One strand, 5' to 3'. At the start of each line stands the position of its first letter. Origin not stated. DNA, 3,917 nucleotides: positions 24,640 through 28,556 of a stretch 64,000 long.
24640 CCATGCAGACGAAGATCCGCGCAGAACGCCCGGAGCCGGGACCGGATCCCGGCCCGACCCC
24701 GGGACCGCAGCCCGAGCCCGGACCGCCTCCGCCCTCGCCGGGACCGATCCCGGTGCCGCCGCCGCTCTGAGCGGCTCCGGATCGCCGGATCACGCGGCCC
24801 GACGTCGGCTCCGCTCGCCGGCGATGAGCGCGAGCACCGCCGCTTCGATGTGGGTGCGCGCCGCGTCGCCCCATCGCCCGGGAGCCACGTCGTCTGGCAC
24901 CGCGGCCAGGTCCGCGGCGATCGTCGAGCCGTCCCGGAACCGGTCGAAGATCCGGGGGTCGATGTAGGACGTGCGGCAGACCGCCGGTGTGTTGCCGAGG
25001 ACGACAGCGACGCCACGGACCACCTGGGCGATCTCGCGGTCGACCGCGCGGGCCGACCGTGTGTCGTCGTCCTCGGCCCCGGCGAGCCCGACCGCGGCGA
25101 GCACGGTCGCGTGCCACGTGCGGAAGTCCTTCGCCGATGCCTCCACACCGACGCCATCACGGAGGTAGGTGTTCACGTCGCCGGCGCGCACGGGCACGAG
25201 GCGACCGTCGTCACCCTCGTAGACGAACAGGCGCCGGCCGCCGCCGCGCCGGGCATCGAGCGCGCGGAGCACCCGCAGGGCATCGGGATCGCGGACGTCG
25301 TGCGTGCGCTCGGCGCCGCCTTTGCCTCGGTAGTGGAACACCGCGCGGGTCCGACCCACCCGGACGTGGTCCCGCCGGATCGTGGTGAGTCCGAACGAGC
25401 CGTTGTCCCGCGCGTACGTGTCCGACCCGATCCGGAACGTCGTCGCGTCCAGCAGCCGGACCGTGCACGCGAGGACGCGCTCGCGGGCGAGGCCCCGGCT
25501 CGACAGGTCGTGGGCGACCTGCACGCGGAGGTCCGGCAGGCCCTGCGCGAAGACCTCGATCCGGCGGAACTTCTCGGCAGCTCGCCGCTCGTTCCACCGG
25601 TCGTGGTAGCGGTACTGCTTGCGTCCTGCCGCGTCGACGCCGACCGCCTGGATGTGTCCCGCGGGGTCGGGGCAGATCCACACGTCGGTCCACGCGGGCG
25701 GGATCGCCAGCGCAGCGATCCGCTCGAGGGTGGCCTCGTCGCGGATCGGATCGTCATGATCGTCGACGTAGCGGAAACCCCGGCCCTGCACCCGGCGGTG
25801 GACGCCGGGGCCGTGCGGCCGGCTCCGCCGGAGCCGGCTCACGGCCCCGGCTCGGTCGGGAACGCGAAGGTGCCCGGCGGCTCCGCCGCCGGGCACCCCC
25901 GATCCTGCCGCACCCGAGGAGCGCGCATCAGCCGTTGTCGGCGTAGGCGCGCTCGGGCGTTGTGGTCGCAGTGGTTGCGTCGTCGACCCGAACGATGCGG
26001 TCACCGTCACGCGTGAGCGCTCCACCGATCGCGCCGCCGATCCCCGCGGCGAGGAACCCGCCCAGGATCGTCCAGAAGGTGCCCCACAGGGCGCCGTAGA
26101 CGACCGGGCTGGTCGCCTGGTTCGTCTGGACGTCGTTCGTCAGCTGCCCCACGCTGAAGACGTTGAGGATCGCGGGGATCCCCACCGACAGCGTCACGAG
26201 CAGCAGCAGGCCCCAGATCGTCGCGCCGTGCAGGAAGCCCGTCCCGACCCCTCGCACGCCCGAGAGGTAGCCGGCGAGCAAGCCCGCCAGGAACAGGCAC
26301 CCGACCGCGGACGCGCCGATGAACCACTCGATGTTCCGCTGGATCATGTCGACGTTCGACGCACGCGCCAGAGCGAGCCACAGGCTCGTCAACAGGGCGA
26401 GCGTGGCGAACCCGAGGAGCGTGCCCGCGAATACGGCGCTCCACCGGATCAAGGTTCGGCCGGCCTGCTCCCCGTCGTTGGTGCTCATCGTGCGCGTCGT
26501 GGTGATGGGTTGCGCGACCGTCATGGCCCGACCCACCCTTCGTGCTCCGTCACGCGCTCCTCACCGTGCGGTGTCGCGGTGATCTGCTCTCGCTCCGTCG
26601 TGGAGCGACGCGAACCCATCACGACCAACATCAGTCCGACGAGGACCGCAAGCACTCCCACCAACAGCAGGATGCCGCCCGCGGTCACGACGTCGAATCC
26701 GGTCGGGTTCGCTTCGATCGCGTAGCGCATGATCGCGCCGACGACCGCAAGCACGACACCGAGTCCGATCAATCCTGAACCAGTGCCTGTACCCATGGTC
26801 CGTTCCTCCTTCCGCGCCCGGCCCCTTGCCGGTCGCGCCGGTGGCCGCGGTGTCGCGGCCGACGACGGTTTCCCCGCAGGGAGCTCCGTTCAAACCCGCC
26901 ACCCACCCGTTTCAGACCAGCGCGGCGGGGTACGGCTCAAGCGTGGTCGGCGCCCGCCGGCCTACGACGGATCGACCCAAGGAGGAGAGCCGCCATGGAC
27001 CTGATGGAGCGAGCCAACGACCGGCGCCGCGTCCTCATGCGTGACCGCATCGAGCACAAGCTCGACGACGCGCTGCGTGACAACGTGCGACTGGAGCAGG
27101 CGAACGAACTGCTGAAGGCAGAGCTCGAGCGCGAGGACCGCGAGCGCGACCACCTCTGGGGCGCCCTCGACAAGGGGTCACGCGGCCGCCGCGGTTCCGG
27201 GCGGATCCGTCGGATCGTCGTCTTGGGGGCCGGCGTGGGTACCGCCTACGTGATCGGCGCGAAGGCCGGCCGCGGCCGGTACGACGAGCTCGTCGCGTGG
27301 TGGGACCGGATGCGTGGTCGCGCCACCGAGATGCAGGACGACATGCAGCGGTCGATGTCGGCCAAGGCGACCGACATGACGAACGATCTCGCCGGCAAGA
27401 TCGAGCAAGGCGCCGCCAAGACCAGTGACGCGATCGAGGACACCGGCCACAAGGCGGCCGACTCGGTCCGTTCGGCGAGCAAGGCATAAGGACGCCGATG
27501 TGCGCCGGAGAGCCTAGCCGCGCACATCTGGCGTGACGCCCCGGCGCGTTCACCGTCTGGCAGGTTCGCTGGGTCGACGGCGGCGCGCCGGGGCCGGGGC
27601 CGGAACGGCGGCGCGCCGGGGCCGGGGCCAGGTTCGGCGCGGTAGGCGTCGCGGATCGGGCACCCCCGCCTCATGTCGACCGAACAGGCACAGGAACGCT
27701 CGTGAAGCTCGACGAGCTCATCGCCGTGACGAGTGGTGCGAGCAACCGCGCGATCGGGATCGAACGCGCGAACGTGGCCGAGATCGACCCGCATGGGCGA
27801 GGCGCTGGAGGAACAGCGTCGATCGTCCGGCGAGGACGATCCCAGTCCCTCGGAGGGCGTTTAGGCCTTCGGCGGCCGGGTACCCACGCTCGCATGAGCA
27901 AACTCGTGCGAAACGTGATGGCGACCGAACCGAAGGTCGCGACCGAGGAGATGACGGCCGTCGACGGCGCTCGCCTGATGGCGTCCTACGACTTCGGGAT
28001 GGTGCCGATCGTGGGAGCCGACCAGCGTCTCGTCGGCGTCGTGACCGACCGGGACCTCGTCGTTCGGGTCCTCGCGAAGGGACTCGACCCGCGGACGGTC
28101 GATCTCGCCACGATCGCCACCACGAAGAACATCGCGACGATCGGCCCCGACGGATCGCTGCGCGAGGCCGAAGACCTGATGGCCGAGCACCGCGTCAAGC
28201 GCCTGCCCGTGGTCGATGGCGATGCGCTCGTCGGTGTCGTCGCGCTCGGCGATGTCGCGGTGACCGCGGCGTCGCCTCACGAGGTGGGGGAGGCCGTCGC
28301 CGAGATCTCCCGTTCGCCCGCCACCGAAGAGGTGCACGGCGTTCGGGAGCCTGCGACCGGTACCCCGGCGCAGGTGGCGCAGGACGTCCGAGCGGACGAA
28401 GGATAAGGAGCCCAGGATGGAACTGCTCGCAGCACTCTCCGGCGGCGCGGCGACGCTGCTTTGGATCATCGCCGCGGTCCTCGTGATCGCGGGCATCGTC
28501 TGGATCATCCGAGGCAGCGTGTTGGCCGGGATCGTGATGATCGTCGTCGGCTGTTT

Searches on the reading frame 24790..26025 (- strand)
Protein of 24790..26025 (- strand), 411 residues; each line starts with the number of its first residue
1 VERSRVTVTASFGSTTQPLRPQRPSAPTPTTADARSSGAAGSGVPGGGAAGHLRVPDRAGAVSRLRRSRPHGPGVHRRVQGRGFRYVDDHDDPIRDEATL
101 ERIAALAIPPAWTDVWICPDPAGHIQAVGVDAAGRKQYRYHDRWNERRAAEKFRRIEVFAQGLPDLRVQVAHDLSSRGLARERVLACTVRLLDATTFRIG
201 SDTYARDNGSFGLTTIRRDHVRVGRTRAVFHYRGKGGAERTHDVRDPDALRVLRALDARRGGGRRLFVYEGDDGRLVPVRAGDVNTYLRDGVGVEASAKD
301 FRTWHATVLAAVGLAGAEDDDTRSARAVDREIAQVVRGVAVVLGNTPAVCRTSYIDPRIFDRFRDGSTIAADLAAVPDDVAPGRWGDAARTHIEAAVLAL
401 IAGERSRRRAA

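Call 36: search_protein_families(library=pfam, proteins=[window:24790-26025:-], max_evalue=0.00001)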
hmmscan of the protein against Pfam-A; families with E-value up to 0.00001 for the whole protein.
window:24790-26025:- (411 aa): 2 families
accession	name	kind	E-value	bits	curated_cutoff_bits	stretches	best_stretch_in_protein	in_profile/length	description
PF01028.25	Topoisom_I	-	2.3e-25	89.7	23.7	1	146-352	6-202/228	Eukaryotic DNA topoisomerase I, catalytic core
PF21338.2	Top1B_N_bact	-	3.4e-25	88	27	1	83-131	1-49/49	Bacterial DNA topoisomerase IB, N-terminal domain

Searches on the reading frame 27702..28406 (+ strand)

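Call 37: search_protein_families(library=pfam, proteins=[window:27702-28406:+], max_evalue=0.00001)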
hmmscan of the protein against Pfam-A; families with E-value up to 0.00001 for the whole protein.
window:27702-28406:+ (234 aa): 1 family
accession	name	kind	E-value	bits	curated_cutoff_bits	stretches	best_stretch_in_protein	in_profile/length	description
PF00571.33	CBS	-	3.9e-22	78.8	24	2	140-185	5-51/57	CBS domain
